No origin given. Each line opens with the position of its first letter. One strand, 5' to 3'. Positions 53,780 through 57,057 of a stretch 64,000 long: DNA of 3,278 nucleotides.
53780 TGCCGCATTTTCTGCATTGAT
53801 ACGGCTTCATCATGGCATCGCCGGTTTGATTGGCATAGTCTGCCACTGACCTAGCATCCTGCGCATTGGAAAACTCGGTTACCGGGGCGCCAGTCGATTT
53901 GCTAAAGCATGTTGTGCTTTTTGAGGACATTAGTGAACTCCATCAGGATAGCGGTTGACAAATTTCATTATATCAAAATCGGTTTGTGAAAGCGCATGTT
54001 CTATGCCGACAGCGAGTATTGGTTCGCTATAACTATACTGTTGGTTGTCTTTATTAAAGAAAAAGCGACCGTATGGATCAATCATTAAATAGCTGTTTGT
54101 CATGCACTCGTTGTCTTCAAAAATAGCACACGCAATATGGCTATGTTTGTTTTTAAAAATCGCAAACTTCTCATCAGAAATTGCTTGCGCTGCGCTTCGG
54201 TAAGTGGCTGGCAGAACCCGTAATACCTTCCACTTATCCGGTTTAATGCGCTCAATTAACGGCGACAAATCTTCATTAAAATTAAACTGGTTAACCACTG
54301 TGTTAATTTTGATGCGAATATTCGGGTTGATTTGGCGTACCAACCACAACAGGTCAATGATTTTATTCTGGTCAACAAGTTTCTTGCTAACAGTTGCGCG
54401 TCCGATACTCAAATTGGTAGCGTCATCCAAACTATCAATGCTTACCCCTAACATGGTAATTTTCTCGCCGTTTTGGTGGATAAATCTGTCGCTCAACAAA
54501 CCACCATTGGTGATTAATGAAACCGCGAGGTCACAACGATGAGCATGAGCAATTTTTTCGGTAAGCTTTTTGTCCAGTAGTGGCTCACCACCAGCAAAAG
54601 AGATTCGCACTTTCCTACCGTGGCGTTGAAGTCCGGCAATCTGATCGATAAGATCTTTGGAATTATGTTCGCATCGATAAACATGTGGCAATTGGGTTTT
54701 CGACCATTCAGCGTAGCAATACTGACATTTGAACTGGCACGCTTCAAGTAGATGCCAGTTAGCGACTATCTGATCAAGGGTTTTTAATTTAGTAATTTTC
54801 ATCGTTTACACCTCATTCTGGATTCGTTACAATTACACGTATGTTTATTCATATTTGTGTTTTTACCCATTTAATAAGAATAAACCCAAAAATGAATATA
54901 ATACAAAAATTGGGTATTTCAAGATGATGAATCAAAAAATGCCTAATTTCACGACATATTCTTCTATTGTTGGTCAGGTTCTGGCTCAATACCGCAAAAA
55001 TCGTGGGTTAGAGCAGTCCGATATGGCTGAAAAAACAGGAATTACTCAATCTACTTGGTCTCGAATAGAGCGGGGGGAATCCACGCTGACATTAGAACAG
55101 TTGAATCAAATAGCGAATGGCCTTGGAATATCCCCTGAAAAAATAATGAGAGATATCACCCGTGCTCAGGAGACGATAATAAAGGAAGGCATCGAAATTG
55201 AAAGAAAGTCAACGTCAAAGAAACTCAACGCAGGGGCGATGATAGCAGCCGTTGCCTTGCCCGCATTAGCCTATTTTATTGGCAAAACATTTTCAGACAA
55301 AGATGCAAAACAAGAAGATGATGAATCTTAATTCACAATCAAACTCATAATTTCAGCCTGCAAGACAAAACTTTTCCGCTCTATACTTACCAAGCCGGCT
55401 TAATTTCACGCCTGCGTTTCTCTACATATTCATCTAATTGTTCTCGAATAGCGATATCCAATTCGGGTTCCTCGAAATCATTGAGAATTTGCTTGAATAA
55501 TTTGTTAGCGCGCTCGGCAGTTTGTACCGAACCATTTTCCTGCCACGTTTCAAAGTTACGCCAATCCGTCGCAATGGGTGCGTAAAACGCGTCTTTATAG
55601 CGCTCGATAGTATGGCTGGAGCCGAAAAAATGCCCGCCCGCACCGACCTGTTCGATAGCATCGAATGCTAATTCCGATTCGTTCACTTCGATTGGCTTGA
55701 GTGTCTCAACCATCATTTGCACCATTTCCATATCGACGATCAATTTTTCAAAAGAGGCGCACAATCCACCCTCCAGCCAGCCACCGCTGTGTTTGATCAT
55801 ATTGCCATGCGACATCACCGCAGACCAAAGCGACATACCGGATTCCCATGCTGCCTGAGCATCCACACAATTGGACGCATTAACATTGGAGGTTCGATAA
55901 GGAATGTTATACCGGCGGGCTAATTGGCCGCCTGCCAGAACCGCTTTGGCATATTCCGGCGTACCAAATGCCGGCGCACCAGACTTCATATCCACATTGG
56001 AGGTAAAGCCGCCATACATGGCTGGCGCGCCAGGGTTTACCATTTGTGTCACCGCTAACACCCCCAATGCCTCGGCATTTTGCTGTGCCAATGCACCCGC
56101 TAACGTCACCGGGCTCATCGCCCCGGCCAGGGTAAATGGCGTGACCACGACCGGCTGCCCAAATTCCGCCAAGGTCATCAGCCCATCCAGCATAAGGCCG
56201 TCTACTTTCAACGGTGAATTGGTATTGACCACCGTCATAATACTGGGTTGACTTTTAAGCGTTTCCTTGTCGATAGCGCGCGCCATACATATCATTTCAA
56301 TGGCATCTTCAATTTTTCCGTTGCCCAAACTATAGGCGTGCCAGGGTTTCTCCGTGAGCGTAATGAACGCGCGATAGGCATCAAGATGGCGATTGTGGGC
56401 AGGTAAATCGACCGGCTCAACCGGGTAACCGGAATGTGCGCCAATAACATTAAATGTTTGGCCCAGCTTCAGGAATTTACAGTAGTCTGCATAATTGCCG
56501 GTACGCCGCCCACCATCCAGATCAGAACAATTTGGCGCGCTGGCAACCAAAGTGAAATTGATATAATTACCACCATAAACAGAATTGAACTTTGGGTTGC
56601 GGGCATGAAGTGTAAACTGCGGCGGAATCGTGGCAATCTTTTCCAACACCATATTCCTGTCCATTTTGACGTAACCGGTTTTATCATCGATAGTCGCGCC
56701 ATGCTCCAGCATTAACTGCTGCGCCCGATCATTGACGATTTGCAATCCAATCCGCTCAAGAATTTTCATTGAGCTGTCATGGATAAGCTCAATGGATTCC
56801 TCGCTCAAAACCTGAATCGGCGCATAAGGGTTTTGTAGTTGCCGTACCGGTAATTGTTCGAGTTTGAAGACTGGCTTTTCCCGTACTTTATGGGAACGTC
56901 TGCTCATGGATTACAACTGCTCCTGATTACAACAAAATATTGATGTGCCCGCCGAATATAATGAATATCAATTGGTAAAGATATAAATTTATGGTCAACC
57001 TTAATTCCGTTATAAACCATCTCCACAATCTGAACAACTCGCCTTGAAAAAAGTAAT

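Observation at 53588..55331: Viperin-like (pVip) antiviral islet inserted between two methylamine-catabolism genes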

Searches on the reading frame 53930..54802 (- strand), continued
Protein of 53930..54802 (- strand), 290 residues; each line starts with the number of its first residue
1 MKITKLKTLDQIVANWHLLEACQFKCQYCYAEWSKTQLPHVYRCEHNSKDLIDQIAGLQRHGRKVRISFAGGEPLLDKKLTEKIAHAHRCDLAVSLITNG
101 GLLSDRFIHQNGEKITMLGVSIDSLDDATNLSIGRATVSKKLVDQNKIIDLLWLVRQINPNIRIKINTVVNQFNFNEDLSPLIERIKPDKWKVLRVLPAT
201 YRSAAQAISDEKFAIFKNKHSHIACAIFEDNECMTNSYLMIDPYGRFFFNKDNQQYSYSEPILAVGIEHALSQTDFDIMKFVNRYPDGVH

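Call 78: search_solved_structures(query=window:53933-54802:-, max_evalue=0.00001, show_alignments=1)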
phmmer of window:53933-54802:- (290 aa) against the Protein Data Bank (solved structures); distinct sequences matched with E-value up to 0.00001: 11.
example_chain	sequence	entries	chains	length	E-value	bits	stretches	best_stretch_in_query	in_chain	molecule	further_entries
6b4c_A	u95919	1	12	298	1.3e-35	126.3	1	12-284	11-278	Viperin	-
9dgw_A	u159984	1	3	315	1.4e-35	126.1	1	12-284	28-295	Radical SAM core domain-containing protein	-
7n7i_A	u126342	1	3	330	1.8e-35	125.8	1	12-284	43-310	Viperin-like enzyme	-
9dfu_A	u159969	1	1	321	3.8e-35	124.7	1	12-284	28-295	Radical SAM core domain-containing protein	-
9dfw_A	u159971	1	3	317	1.3e-34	122.9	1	12-284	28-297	Radical SAM core domain-containing protein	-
9dfn_A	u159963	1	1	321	5.8e-34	120.8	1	13-284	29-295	Radical SAM core domain-containing protein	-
6q2p_A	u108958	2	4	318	9.2e-34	120.2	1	12-284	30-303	Radical S-adenosyl methionine domain-containing protein 2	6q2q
5vsl_A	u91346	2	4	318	1.8e-33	119.2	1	12-284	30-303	Radical S-adenosyl methionine domain-containing protein 2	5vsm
7n7h_A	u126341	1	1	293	7.4e-33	117.2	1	12-284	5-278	VIPERIN-LIKE ENZYME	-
1tv7_A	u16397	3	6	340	8.6e-07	31.7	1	19-190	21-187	Molybdenum cofactor biosynthesis protein A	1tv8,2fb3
2fb2_A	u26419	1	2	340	9.2e-07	31.6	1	19-190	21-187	Molybdenum cofactor biosynthesis protein A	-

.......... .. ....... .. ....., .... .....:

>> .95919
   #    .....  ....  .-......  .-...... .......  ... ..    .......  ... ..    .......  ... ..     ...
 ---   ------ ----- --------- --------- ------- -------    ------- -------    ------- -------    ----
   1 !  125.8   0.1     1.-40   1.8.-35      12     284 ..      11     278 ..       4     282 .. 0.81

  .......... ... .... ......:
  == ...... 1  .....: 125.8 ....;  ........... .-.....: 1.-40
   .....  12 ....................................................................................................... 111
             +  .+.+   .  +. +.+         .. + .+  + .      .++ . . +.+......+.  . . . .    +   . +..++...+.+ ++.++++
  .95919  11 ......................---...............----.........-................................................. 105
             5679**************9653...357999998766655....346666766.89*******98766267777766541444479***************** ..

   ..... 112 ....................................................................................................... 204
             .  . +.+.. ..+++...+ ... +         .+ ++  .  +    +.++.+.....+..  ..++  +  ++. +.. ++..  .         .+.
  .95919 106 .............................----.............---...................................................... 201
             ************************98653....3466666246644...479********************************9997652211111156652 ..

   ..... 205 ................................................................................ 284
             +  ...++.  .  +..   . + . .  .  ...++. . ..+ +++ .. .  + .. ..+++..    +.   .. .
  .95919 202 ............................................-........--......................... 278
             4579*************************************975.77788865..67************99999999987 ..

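Call 90: search_protein_families(library=pfam, proteins=[L006:5301-5876:+, L007:6831-7406:+, L177:4049-4342:+, L177:4362-4781:-, L177:5873-6193:+], max_evalue=0.01)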
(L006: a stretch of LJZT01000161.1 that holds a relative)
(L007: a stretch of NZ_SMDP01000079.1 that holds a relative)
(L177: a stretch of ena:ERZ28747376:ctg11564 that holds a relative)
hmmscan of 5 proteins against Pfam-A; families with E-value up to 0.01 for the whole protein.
L006:5301-5876:+ (191 aa): 6 families
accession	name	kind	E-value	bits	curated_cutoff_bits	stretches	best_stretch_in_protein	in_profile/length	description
PF02223.23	Thymidylate_kin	-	2e-10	41.1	27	1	7-137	1-140/185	Thymidylate kinase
PF01712.25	dNK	-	5.8e-06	26.6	27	1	5-149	1-157/203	Deoxynucleoside kinase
PF13238.12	AAA_18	-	4.7e-05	24.3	29.4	1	5-139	1-118/128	AAA domain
PF13521.12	AAA_28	-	0.0014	19.3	27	1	5-148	2-141/164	AAA domain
PF13401.12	AAA_22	-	0.0053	17.5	27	0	5-38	8-42/130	AAA domain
PF13207.12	AAA_17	-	0.0063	17.2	27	0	9-26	2-19/136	AAA domain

L007:6831-7406:+ (191 aa): 5 families
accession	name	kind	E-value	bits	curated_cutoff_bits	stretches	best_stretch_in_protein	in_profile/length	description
PF02223.23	Thymidylate_kin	-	1.7e-11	44.6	27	1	7-137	1-140/185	Thymidylate kinase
PF01712.25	dNK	-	1.6e-06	28.4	27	1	5-149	1-157/203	Deoxynucleoside kinase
PF13238.12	AAA_18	-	4.5e-05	24.3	29.4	1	5-137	1-113/128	AAA domain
PF13521.12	AAA_28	-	0.0007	20.3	27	1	5-149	2-142/164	AAA domain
PF13401.12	AAA_22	-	0.0061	17.3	27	0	5-44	8-33/130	AAA domain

L177:4049-4342:+ (97 aa): 0 families

L177:4362-4781:- (139 aa): 0 families

L177:5873-6193:+ (106 aa): 1 family
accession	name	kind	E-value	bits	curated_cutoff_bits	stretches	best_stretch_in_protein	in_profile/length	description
PF13248.11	Zn_ribbon_3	-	0.0002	21.1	27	0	38-53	2-16/26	zinc-ribbon domain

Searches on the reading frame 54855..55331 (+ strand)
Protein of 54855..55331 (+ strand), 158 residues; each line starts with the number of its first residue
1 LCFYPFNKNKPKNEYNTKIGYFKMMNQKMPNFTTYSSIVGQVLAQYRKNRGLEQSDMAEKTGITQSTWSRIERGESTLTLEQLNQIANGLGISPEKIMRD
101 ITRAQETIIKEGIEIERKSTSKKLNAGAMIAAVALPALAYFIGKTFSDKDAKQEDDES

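Call 3: search_protein_families(library=pfam, proteins=[window:54855-55331:+], max_evalue=0.01)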
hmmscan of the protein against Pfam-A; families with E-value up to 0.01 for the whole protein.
window:54855-55331:+ (158 aa): 11 families
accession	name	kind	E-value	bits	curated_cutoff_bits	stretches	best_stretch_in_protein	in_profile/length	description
PF13560.12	HTH_31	-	4.3e-14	53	27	1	40-95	3-59/64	Helix-turn-helix domain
PF01381.28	HTH_3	-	1.4e-13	51.1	23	1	43-96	1-54/55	Helix-turn-helix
PF12844.13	HTH_19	-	6.2e-13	48.9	30.2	1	40-99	1-60/64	Helix-turn-helix domain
PF13443.12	HTH_26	-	1.8e-09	38.1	22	1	44-100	3-60/63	Cro/C1-type HTH DNA-binding domain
PF13744.12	HTH_37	-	6e-07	29.6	27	1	40-92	20-73/80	Helix-turn-helix domain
PF22495.2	HTH_92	-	7.7e-05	22.4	27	1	45-75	2-32/45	RsaL-like HTH domain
PF04967.18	HTH_10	-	8.9e-05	22.7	23.1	0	82-110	25-53/53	HTH DNA binding domain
PF13412.12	HTH_24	-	0.0015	18.5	21.9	0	41-67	7-33/48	Winged helix-turn-helix DNA-binding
PF04545.22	Sigma70_r4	-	0.0026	17.7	24.1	0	41-73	11-42/50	Sigma-70, region 4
PF13413.12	HTH_25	-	0.0045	17.2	24.6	0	43-76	2-41/62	Helix-turn-helix domain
PF08667.16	BetR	-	0.0093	16.5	21.6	0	41-105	12-75/148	BetR domain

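Call 4: search_protein_families(library=padloc, proteins=[window:54855-55331:+], max_evalue=0.01)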
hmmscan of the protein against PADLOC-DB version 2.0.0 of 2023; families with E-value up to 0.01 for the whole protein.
window:54855-55331:+ (158 aa): 23 families
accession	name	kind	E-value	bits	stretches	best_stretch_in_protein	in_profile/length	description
PDLC02926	HTH_VI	-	1.1e-12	46.1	1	40-99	3-62/92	-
PDLC03665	Control_protein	-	1.3e-08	33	1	39-98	9-69/77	control protein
PDLC04775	PDC-M69A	-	1.8e-07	29.7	1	38-106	7-76/113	-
PDLC04142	capH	-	1.2e-06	27.6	1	38-105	6-73/103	capH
PDLC03954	RmrA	-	4e-06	24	1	36-103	8-75/380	-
PDLC03951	RmrA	-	8.7e-06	22.9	1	39-105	9-75/400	-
PDLC03668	Control_protein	-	1e-05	24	1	37-93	7-63/79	control protein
PDLC03953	RmrA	-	1.5e-05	22.4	1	42-92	9-59/373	-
PDLC03947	RmrA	-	1.7e-05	21.8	1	33-99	6-72/383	-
PDLC03949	RmrA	-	2.8e-05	21.1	1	43-101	7-65/363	-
PDLC03956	RmrA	-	3.7e-05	21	1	37-108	7-79/399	-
PDLC04760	PDC-M64C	-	0.00017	19.9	1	31-93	20-81/93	-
PDLC03952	RmrA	-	0.0002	18.4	1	36-92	20-76/395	-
PDLC03664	Control_protein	-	0.00021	19.7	1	39-97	14-72/74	control protein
PDLC03946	RmrA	-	0.0004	17.2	1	43-96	7-60/357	-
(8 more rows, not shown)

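Call 5: search_protein_families(library=ncbifam, proteins=[window:54855-55331:+], max_evalue=0.01)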
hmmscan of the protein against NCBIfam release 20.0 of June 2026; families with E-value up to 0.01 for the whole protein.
window:54855-55331:+ (158 aa): 18 families
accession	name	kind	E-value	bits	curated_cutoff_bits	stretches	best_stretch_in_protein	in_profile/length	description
TIGR03070.1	couple_hipB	subfamily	1e-12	47.8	71.65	1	39-92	3-56/58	type II toxin-antitoxin system Y4mF family antitoxin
NF041951.1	phage_RstR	subfamily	2.6e-12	46.9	80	1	41-103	5-67/108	RstR family transcriptional repressor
NF047948.1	male_kill_WMK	equivalog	1.1e-08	35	300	1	37-107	161-230/300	WO male-killing family protein Wmk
NF006015.0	PRK08154.1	subfamily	4.7e-07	29.2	204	1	25-114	17-108/314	anaerobic benzoate catabolism transcriptional regulator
NF007408.0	PRK09943.1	equivalog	3e-06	26.9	211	1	39-124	8-97/185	HTH-type transcriptional regulator PuuR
TIGR03879.1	near_KaiC_dom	domain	5.3e-05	23.6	65.1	0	37-84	20-68/91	probable regulatory domain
NF007271.0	PRK09726.1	equivalog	9.9e-05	22.3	79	1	43-93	17-67/88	type II toxin-antitoxin system antitoxin HipB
NF046032.1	TransRegSlrRBacil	equivalog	0.00011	22.3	250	1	39-93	2-57/149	HTH-type transcriptional regulator SlrR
NF038139.1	Reg_Aceta_RamB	equivalog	0.00016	20.5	700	1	39-95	3-59/465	acetate metabolism transcriptional regulator RamB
NF010465.0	PRK13890.1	equivalog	0.00023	21.3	96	1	41-152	8-115/121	conjugal transfer protein TrbA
TIGR03830.1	CxxCG_CxxCG_HTH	subfamily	0.00031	20.5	61.8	1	38-77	65-104/127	type II TA system antitoxin MqsA family protein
NF007257.0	PRK09706.1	subfamily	0.00048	19.9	101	1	38-98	5-65/135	transcriptional repressor DicA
TIGR02937.1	sigma70-ECF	superfamily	0.00092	18.9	42.9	0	44-72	126-154/165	sigma-70 family RNA polymerase sigma factor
NF058600.1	TransRegSco1979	equivalog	0.0015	17.6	350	1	36-97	6-67/280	Sco1979 family transcriptional regulator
NF041575.1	antitoxPezA_Strep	equivalog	0.0023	17.9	290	1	39-93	2-56/158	type II toxin-antitoxin system antitoxin PezA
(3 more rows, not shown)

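Call 11: search_protein_families(library=phrogs, proteins=[window:54855-55331:+], max_evalue=1)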
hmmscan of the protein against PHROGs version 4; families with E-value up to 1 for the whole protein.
window:54855-55331:+ (158 aa): 51 families (the best 25 are shown)
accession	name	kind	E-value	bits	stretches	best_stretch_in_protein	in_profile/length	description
phrog_8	-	transcription regulation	9.4e-15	55.9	1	14-119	53-171/346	transcriptional regulator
phrog_3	-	transcription regulation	1e-14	56.2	1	22-111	75-159/430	transcriptional repressor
phrog_4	-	transcription regulation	1.5e-12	48.2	1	20-106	112-200/400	transcriptional repressor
phrog_2967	-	transcription regulation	1.1e-11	45.7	1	37-105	9-77/225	transcriptional regulator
phrog_1373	-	transcription regulation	2.3e-11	45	1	35-98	60-123/166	transcriptional regulator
phrog_2439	-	transcription regulation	1.6e-10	41.4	1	38-101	7-70/367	transcriptional regulator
phrog_2328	-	transcription regulation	1.8e-09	38.5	1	36-95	15-72/128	transcriptional repressor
phrog_7241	-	transcription regulation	4.1e-09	37.5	1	43-97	66-120/122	transcriptional regulator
phrog_638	-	transcription regulation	5.3e-09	37.1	1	43-135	8-103/145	transcriptional regulator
phrog_2339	-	DNA, RNA and nucleotide metabolism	9.4e-09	36.2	1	37-93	24-81/98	HTH DNA binding protein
phrog_5823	-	transcription regulation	1e-08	35.8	1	39-104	7-73/404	transcriptional regulator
phrog_4583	-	transcription regulation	1.7e-08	35.3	1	34-105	6-77/81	transcriptional repressor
phrog_6288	-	unknown function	5.7e-06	27.1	1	27-78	17-69/322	-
phrog_32768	-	unknown function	7.5e-06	25.9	1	34-98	6-70/446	-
phrog_955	-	DNA, RNA and nucleotide metabolism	1.2e-05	26.1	1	26-86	12-72/142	HTH DNA binding protein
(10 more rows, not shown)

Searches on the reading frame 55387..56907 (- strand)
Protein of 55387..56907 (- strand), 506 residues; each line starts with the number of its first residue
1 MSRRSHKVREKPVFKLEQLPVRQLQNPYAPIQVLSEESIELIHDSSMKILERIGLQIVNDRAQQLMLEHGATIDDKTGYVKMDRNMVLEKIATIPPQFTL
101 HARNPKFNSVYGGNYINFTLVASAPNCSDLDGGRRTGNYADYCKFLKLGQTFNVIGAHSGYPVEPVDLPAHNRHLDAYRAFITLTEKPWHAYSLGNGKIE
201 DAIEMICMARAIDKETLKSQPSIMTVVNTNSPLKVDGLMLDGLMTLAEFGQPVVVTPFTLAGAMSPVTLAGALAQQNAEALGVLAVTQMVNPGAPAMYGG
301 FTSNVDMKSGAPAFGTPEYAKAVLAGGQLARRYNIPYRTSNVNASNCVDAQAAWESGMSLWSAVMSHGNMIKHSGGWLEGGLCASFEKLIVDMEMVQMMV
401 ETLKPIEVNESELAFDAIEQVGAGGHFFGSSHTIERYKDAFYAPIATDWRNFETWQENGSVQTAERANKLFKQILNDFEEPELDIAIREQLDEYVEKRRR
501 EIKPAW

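Call 3: search_protein_families(library=pfam, proteins=[window:55387-56907:-], max_evalue=0.01)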
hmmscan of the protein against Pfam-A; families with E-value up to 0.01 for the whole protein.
window:55387-56907:- (506 aa): 1 family
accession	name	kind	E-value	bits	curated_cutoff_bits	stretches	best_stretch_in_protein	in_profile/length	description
PF06253.16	MTTB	-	1.6e-186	620.6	25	1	7-502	8-499/500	Trimethylamine methyltransferase (MTTB)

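Call 27: find_encoding_contigs(protein=window:55387-56907:-, flank=5000, max_places=10)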
Protein window:55387-56907:- (506 aa): 2 contigs read that carry it; 1 place shown.
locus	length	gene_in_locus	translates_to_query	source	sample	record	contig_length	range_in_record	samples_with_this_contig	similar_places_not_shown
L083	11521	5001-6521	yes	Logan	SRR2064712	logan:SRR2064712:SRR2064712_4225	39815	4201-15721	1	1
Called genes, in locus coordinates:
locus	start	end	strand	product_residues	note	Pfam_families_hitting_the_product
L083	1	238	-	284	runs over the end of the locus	PF07224:Chlorophyllase (weak), PF12146:Hydrolase_4, PF20408:Abhydrolase_11 (faint), PF00561:Abhydrolase_1, PF00975:Thioesterase, PF12697:Abhydrolase_6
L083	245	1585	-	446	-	-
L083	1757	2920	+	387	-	PF01321:Creatinase_N, PF00557:Peptidase_M24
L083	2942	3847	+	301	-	PF01370:Epimerase, PF04321:RmlD_sub_bind, PF16363:GDP_Man_Dehyd, PF08338:DUF1731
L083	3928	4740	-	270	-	PF12974:Phosphonate-bd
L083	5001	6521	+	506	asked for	PF06253:MTTB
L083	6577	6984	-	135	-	PF13744:HTH_37 (weak), PF12844:HTH_19, PF13560:HTH_31, PF01381:HTH_3, PF13443:HTH_26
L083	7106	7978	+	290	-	PF04055:Radical_SAM, PF13353:Fer4_12 (faint)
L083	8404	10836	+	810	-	PF00070:Pyr_redox (faint), PF01266:DAO, PF16350:FAO_M, PF01571:GCV_T, PF08669:GCV_T_C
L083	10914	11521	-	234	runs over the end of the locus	PF00702:Hydrolase, PF13419:HAD_2, PF13242:Hydrolase_like (weak)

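Call 43: find_related_loci(query=window:55387-56907:-, collection=metagenome_contigs, flank=8000)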
Query window:55387-56907:- (506 aa) in metagenome_contigs; peptide patterns used: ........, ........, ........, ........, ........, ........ (x = any residue, [..] = any of these).
600 stretches matched a pattern (row limit reached: there are more); 585 encode a relative of the query (tblastn E <= 1e-3); the best 80 are kept; 80 distinct loci.
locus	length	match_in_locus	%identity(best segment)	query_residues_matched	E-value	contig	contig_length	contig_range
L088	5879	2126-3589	60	15-502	0e+0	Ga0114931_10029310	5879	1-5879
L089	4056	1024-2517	58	2-501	0e+0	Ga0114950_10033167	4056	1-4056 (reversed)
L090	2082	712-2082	63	1-457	0e+0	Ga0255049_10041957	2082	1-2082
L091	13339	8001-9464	59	18-505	0e+0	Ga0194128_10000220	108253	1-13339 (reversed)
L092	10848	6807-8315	56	1-501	0e+0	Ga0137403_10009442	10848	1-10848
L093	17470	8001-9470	57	16-505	0e+0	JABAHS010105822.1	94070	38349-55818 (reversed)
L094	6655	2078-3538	57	16-502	0e+0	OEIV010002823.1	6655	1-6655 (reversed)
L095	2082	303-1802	58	1-501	0e+0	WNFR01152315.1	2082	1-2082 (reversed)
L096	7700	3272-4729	58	16-501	0e+0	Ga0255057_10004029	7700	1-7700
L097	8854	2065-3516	59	16-499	0e+0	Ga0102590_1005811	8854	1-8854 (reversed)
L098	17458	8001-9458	58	16-501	0e+0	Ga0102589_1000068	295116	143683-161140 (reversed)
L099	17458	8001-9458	57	16-501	0e+0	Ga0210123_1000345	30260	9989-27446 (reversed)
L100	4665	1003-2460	57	16-501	0e+0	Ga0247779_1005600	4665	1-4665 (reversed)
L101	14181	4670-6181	58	2-501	0e+0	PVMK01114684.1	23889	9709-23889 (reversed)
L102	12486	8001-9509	58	1-501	0e+0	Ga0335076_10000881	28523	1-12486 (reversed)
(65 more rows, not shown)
